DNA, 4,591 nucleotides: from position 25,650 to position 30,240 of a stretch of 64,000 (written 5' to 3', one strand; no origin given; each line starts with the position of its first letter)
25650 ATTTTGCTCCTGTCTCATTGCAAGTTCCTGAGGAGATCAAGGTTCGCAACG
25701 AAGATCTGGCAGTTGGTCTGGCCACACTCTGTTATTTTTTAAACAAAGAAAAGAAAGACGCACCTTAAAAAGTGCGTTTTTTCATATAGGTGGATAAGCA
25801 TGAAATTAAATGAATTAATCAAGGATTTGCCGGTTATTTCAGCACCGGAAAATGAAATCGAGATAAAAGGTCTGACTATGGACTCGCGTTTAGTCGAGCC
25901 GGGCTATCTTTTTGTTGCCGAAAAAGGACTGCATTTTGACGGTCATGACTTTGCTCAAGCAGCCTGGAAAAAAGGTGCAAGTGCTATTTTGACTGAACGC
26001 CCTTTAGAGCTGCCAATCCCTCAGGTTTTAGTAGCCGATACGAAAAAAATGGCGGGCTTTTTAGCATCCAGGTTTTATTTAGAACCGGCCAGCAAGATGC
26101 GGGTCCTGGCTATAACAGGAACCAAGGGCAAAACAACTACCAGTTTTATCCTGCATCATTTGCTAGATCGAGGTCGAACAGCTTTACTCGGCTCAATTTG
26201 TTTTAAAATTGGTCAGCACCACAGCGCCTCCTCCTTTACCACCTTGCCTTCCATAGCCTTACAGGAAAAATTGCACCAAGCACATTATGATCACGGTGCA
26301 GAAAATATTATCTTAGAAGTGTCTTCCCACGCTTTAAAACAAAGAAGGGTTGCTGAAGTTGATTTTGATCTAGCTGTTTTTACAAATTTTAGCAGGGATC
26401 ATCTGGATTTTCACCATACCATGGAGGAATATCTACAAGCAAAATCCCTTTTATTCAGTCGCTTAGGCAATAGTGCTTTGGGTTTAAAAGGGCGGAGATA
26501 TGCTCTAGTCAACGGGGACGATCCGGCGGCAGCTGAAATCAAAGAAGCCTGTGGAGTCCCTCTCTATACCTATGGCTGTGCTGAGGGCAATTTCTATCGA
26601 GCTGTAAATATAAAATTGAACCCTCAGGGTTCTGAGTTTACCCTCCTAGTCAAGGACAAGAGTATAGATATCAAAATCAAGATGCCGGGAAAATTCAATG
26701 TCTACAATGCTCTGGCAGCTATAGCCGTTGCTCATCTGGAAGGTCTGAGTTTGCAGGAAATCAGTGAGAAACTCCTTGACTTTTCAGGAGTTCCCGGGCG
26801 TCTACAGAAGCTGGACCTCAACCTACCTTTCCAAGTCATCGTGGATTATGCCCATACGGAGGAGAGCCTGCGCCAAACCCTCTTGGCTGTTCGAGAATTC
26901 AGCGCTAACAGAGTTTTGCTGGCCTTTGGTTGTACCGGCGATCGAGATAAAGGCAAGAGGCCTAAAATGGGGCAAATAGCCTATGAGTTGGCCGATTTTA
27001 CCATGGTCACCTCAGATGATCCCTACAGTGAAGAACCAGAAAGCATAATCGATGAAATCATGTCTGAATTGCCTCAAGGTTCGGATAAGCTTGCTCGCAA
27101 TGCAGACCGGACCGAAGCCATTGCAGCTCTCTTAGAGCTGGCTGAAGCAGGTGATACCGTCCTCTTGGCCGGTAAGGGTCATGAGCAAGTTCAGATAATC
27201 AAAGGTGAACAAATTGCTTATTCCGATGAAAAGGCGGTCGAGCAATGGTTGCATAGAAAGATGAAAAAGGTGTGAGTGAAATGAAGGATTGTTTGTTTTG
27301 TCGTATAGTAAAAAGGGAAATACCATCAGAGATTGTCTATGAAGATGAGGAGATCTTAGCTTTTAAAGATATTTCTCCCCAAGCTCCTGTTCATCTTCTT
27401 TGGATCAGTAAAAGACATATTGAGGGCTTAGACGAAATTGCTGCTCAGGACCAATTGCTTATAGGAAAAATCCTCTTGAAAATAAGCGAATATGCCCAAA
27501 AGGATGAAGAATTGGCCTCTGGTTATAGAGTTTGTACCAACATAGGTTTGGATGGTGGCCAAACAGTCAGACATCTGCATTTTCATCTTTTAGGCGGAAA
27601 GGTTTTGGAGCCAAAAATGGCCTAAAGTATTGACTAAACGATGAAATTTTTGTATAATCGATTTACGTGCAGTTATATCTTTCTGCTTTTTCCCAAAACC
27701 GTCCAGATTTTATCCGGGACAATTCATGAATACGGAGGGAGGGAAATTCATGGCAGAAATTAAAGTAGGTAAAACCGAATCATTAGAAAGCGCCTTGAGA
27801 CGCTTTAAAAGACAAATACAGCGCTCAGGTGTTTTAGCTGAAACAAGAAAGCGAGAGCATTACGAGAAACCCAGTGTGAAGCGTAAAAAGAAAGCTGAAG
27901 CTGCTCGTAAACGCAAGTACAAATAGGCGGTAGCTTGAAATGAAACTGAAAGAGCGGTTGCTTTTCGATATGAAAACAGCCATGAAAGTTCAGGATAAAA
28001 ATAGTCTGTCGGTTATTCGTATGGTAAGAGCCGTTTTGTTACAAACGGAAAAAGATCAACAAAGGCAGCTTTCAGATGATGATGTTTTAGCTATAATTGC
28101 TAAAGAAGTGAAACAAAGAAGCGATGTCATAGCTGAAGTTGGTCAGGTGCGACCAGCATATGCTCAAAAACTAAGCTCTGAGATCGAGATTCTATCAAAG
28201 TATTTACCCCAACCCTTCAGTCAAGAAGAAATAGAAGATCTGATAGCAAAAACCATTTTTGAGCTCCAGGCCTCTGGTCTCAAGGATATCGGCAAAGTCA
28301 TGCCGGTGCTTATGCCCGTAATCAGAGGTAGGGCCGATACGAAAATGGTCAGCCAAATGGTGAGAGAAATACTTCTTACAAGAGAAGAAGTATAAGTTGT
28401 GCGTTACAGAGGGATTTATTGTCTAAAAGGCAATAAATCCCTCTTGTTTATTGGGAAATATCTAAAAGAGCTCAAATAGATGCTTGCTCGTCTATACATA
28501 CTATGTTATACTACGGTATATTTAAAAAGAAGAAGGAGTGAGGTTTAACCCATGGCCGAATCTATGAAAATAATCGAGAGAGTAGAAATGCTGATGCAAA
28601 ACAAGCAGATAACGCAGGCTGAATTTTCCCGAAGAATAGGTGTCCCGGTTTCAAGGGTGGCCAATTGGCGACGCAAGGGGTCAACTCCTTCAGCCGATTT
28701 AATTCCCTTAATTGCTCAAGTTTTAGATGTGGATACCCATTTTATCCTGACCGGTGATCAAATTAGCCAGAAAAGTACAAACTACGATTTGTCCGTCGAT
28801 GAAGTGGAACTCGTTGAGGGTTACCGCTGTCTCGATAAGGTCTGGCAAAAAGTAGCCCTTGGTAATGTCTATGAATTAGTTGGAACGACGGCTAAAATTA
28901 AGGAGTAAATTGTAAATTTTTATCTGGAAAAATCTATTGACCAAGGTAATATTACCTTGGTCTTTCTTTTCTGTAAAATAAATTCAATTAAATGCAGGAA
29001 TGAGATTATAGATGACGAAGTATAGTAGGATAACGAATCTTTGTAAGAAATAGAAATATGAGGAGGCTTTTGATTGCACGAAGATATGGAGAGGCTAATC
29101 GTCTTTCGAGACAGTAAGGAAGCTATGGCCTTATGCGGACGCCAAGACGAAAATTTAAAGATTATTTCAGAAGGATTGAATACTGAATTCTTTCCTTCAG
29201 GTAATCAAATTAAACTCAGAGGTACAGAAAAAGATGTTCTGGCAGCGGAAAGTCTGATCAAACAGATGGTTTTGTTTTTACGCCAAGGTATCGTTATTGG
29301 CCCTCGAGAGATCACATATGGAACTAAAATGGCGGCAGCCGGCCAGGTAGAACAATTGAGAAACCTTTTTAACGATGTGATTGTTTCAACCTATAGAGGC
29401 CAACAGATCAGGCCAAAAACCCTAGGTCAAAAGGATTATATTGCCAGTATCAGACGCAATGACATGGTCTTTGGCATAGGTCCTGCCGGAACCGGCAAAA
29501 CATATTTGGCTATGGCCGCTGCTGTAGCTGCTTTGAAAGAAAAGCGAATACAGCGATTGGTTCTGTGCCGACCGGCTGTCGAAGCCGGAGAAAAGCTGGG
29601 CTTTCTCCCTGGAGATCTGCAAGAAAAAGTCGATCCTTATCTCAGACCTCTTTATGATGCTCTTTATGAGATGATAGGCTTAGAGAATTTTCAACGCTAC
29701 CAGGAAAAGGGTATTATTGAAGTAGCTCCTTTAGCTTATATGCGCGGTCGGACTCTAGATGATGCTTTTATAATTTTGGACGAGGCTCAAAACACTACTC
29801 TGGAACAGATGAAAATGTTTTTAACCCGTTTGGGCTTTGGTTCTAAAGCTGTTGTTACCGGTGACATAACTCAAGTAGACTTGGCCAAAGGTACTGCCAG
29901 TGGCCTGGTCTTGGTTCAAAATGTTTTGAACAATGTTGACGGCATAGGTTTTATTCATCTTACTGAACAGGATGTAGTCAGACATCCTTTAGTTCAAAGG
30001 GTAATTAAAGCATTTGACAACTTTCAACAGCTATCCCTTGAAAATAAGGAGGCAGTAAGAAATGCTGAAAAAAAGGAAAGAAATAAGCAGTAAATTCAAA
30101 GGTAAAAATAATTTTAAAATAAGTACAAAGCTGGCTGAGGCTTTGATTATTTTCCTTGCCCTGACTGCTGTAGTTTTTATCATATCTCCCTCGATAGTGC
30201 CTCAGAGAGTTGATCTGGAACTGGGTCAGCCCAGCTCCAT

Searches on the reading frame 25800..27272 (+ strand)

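Call 26: search_protein_families(library=pfam, proteins=[window:25800-27272:+], max_evalue=0.00001)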
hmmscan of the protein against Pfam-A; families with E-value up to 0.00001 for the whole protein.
window:25800-27272:+ (491 aa): 3 families
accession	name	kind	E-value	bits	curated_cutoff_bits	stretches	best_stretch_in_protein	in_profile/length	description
PF08245.18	Mur_ligase_M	-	4.1e-53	180.8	24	1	105-311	1-200/200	Mur ligase middle domain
PF02875.26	Mur_ligase_C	-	2.6e-28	99.9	28.4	1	333-460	1-127/127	Mur ligase, glutamate ligase domain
PF01225.30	Mur_ligase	-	1.4e-10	41.9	21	1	21-72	1-57/95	Mur ligase family, catalytic domain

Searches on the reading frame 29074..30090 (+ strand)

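Call 30: search_protein_families(library=pfam, proteins=[window:29074-30090:+], max_evalue=1e-8)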
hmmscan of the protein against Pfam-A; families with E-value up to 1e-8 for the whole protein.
window:29074-30090:+ (339 aa): 1 family
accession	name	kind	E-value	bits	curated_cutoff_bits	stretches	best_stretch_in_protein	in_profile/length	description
PF02562.22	PhoH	-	6e-98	326.8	27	1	111-315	1-205/205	PhoH-like protein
